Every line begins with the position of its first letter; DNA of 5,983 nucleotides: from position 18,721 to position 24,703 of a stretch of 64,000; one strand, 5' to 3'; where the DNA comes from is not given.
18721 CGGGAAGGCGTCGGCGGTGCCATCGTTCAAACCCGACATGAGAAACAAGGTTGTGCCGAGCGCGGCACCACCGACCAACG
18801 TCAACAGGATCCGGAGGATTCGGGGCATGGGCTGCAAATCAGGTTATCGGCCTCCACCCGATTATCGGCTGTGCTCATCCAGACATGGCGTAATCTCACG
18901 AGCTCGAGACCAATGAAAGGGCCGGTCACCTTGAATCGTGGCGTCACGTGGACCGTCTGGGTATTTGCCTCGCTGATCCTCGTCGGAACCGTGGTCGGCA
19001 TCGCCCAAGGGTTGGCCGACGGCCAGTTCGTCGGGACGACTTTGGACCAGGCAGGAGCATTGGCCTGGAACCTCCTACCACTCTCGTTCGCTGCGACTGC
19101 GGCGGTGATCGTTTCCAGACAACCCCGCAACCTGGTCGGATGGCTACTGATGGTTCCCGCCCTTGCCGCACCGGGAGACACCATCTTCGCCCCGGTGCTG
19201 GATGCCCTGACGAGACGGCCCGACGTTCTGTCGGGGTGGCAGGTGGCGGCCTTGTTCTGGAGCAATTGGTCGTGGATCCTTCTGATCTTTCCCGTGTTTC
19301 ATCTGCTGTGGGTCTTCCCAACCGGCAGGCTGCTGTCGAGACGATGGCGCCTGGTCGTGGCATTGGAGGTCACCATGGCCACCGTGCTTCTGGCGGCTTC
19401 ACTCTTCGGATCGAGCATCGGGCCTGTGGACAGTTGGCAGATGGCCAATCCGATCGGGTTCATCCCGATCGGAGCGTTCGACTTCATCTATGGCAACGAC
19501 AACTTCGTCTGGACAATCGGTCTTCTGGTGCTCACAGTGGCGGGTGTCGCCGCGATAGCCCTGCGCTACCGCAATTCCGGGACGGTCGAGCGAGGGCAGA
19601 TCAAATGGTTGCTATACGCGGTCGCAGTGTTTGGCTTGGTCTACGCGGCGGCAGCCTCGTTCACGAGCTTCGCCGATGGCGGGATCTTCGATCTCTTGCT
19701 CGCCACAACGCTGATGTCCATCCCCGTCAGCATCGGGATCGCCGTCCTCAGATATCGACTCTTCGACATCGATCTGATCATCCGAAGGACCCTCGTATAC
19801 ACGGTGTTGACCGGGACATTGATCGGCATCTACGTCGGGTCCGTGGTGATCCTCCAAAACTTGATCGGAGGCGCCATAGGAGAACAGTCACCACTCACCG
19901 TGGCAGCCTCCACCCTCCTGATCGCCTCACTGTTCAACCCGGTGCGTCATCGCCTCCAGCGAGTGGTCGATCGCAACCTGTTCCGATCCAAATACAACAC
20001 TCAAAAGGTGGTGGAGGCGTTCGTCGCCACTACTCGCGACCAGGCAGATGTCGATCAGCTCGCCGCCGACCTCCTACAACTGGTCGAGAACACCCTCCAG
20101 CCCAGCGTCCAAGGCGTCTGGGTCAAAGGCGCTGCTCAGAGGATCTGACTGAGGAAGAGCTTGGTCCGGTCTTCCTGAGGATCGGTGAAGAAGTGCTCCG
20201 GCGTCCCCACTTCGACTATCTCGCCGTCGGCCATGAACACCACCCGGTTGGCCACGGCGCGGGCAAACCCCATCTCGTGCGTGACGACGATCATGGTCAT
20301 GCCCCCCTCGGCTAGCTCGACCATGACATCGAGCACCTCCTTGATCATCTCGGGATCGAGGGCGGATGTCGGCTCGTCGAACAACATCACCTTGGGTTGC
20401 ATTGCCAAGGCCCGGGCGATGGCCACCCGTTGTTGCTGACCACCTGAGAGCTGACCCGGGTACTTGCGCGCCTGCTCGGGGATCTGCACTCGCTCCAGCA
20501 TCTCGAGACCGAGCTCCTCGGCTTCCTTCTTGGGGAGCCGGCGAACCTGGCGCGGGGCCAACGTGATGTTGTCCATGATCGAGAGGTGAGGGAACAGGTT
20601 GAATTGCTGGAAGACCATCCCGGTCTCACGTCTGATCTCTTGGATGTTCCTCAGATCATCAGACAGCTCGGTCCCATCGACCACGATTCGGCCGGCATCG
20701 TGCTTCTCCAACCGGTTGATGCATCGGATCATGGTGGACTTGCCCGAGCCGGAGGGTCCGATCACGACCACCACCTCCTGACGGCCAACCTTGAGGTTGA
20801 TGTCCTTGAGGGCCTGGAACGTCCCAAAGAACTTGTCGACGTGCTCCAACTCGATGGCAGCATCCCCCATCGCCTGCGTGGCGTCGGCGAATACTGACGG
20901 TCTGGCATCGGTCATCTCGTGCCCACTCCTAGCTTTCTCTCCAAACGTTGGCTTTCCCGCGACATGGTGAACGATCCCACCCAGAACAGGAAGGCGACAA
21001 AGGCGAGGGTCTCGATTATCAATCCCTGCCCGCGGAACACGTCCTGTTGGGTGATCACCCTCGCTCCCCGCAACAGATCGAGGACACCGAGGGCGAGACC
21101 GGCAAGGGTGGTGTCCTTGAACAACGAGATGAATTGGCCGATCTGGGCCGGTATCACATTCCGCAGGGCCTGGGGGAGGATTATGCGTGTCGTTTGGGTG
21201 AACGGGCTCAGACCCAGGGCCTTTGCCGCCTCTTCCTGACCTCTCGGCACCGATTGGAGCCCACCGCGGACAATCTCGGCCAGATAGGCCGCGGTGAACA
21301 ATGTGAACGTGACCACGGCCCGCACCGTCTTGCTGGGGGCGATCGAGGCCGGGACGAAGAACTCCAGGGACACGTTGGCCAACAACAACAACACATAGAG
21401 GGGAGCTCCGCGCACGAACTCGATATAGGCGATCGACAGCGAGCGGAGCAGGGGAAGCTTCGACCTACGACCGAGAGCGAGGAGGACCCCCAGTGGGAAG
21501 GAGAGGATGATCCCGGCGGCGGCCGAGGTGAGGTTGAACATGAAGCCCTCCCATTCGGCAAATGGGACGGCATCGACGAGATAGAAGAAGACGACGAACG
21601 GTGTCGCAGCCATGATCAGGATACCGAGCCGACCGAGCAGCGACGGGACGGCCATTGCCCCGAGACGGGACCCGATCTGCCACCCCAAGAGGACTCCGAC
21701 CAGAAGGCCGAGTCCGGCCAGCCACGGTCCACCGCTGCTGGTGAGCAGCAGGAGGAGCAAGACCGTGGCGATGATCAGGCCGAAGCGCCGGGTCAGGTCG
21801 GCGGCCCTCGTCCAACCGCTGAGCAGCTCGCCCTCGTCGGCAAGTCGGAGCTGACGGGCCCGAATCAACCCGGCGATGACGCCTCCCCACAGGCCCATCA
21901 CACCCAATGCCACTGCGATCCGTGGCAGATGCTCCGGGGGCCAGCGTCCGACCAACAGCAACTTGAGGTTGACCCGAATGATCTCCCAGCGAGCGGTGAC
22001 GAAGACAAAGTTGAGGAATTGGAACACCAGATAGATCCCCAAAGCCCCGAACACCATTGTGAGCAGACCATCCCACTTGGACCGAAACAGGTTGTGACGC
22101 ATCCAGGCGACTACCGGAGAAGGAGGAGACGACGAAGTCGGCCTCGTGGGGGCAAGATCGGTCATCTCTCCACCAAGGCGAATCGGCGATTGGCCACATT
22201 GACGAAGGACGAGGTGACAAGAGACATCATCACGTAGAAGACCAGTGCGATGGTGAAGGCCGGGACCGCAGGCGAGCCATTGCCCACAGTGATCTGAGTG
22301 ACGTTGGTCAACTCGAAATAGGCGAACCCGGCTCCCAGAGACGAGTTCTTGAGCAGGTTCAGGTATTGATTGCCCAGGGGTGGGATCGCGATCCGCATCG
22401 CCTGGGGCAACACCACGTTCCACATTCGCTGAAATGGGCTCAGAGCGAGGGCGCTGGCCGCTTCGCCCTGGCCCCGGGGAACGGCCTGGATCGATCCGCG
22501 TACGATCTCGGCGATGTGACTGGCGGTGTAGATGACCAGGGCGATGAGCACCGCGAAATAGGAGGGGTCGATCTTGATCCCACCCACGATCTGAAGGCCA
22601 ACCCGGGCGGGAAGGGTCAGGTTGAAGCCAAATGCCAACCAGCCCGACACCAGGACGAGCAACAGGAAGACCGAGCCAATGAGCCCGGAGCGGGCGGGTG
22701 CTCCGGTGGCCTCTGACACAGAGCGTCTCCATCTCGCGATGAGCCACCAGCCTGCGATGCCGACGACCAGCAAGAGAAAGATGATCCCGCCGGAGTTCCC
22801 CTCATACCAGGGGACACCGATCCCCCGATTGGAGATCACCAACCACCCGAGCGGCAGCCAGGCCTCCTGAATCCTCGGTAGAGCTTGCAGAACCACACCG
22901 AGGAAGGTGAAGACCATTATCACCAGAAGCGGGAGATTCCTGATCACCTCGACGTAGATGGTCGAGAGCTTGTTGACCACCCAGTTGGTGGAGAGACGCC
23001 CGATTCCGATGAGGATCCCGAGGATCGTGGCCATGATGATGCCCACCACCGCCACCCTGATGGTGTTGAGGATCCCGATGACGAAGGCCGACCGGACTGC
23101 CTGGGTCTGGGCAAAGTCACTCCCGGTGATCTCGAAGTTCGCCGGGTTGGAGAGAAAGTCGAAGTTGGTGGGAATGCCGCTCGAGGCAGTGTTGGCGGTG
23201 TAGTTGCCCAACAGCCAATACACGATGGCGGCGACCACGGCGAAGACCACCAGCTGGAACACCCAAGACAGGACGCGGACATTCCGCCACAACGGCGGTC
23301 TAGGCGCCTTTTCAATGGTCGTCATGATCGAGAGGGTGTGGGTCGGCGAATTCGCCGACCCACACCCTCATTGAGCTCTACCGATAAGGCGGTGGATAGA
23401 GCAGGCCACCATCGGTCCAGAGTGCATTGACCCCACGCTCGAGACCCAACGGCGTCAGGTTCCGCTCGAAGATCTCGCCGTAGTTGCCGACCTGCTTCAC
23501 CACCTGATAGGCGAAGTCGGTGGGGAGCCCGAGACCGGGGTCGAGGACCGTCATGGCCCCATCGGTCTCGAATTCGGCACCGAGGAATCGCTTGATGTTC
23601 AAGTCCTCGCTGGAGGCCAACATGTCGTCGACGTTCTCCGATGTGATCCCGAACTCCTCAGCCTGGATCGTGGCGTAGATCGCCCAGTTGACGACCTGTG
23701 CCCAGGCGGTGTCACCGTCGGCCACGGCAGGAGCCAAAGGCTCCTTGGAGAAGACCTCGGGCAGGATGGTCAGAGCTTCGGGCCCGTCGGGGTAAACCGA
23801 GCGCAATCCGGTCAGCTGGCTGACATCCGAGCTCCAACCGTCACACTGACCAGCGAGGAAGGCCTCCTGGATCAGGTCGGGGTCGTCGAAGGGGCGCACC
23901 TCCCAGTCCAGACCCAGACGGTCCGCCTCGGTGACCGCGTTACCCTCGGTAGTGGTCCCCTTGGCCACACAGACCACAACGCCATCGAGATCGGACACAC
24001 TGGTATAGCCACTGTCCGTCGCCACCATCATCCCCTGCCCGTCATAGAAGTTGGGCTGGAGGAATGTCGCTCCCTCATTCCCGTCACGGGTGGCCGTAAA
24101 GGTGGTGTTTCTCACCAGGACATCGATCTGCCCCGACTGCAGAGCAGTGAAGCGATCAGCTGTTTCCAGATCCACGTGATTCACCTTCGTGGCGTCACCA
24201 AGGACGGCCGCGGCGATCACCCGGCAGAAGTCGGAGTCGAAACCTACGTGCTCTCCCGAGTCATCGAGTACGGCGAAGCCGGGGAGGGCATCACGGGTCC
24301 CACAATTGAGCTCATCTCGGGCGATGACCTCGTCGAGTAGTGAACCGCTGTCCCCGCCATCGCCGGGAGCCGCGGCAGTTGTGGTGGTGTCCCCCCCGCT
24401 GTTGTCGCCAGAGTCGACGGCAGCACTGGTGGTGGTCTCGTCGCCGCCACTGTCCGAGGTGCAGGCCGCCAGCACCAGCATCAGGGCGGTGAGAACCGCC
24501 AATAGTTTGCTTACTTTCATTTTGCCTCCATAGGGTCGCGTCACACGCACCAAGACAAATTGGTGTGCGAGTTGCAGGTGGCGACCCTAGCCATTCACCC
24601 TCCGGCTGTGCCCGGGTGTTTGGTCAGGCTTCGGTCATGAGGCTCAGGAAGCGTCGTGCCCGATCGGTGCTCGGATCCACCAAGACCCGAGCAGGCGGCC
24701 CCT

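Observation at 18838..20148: Kinase-less histidine-kinase sensor-module protein, with a frameshifted paralog 32 kb away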

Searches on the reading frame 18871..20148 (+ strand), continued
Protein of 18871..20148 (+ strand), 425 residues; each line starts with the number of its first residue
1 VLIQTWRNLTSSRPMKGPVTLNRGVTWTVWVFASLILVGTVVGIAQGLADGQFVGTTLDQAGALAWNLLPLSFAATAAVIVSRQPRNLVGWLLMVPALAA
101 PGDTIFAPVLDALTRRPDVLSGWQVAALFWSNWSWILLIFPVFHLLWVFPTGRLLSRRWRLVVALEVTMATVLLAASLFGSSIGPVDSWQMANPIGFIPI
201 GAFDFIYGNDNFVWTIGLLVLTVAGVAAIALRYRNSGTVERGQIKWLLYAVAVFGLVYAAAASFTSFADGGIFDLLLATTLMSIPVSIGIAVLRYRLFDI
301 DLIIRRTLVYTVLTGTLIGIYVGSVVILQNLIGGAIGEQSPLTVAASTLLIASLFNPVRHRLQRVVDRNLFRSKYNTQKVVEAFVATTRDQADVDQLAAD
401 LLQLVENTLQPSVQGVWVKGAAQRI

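Call 62: search_protein_families(library=pfam, proteins=[L048:6757-7398:+, L011:9163-9795:-], max_evalue=0.001)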
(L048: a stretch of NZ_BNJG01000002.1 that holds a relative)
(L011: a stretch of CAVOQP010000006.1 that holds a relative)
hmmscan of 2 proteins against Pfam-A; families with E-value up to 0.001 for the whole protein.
L048:6757-7398:+ (213 aa): 4 families
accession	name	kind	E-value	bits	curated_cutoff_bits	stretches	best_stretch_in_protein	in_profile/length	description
PF00072.30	Response_reg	-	4.5e-28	98.1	30.2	1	6-118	1-111/111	Response regulator receiver domain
PF00196.25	GerE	-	1.5e-18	66.6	23.5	1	154-207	3-56/57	Bacterial regulatory proteins, luxR family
PF08281.18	Sigma70_r4_2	-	1.7e-07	31.2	25.7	1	153-194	10-52/54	Sigma-70, region 4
PF16968.11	TadZ_N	-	9.8e-06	25.7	26.4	1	72-122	71-121/133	Pilus assembly protein TadZ N-terminal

L011:9163-9795:- (210 aa): 6 families
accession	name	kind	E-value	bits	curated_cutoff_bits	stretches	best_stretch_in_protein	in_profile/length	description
PF00072.30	Response_reg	-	1.2e-23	83.8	30.2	1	5-114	2-111/111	Response regulator receiver domain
PF00196.25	GerE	-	1.4e-19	69.9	23.5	1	148-204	1-57/57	Bacterial regulatory proteins, luxR family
PF08281.18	Sigma70_r4_2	-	1.6e-09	37.7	25.7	1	146-192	7-54/54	Sigma-70, region 4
PF04545.22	Sigma70_r4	-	2.5e-07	30.6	24.1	1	147-193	2-49/50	Sigma-70, region 4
PF02796.21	HTH_7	-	0.00027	21.5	23.8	0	156-181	13-38/45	Helix-turn-helix domain of resolvase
PF13936.12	HTH_38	-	0.00057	20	27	0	149-182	4-38/44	Helix-turn-helix domain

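Call 72: find_homologous_proteins(query=L008:12766-14391:+)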
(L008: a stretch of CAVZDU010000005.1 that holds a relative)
Query L008:12766-14391:+ (541 aa): 8000 proteins with E <= 0.001 among 8000 candidates; the best 120 are listed.
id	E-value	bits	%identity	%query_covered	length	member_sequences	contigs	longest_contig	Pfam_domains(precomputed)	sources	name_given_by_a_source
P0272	0.0e+0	1204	100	100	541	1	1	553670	PF13185.13,PF13581.13,PF02518.32,PF13492.13,PF07228.18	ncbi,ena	-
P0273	5.9e-254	862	72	99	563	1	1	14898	PF13185.13,PF13581.13,PF02518.32,PF07228.18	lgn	-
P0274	8.3e-246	835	72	98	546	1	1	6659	PF13185.13,PF13581.13,PF07228.18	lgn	-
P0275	2.6e-241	820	70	100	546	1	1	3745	PF13185.13,PF13581.13,PF13492.13,PF07228.18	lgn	-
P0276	6.5e-239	812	70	98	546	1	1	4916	PF13581.13,PF07228.18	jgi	jgi:serine phosphatase RsbU (regulator of sigma subunit)/anti-sigma regulatory factor (Ser/Thr prote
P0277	9.7e-239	812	70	99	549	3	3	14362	PF13185.13,PF13581.13,PF13492.13,PF07228.18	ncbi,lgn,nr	ncbi:MAG: SpoIIE family protein phosphatase [Anaerolineae bacterium]|nr:SpoIIE family protein phosph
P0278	9.4e-237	805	70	98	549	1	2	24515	PF13185.13,PF13581.13,PF07228.18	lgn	-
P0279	1.1e-236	805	69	99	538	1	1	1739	PF13581.13,PF13492.13,PF07228.18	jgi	jgi:serine phosphatase RsbU (regulator of sigma subunit)/anti-sigma regulatory factor (Ser/Thr prote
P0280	9.1e-236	802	73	93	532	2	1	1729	PF13581.13,PF07228.18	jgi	jgi:serine phosphatase RsbU (regulator of sigma subunit)/anti-sigma regulatory factor (Ser/Thr prote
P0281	3.1e-229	780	70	95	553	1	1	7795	PF13185.13,PF01590.33,PF13581.13,PF02518.32,PF13492.13,PF07228.18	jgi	jgi:serine phosphatase RsbU (regulator of sigma subunit)/anti-sigma regulatory factor (Ser/Thr prote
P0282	7.5e-228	776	68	98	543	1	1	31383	PF01590.33,PF13581.13,PF07228.18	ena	-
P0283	8.1e-228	776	69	96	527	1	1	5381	PF13185.13,PF01590.33,PF13581.13,PF02518.32,PF13492.13,PF07228.18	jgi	-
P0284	8.1e-228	776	68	98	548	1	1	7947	PF13185.13,PF01590.33,PF13581.13,PF13492.13,PF07228.18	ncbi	-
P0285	3.2e-227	774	70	92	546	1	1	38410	PF13185.13,PF01590.33,PF13581.13,PF13492.13,PF07228.18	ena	-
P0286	3.9e-227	774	66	98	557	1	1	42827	PF13185.13,PF01590.33,PF13581.13,PF02518.32,PF13492.13,PF07228.18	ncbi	-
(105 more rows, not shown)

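Call 82: predict_structure(alignment_id=A2)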
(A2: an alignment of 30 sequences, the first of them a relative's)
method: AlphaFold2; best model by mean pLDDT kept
length: 541 residues; sequences in the alignment: 30
mean_pLDDT: 81.2   pTM: 0.52
mean pLDDT of the five models: 81.2, 80.8, 79.1, 78.7, 78.3
residues with pLDDT >= 90: 252; 70-90: 174; 50-70: 49; < 50: 66
segments of 3 or more residues with pLDDT < 50: 1-5, 8-12, 14-35, 85-104, 387-391, 535-541
pLDDT, mean of each block of 10 residues (from residue 1): 44 43 38 50 75 68 80 78 47 39 49 62 69 82 85 86 88 90 86 94 91 93 96 97 94 96 94 94 88 92 95 92 90 90 79 92 90 91 67 78 97 97 89 97 95 95 93 90 77 81 89 92 93 51 34
secondary structure, 60 per line:
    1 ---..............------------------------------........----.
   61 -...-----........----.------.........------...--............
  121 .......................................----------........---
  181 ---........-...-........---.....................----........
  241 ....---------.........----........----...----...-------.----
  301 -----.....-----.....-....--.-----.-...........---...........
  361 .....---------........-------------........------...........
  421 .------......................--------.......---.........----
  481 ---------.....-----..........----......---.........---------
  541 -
elements in order: H4-17 H48-55 H70-77 H89-97 H109-159 E170-177 E184-191 E197-204 H208-228 H233-244 E254-262 E267-274 E279-281 E286-288 E306-310 E316-320 H322-325 H336-346 H350-365 E375-382 E396-403 H410-421 H428-449 E458-464 E468-476 H490-494 H500-509 E514-519 E523-531

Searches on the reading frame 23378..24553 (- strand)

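Call 62: search_protein_families(library=pfam, proteins=[window:23378-24553:-], max_evalue=0.001)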
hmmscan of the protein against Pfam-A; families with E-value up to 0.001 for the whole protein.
window:23378-24553:- (391 aa): 1 family
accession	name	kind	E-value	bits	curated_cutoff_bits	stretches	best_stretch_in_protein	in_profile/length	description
PF00497.25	SBP_bac_3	-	6.1e-16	58.8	26.4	1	82-300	1-121/132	Bacterial extracellular solute-binding proteins, family 3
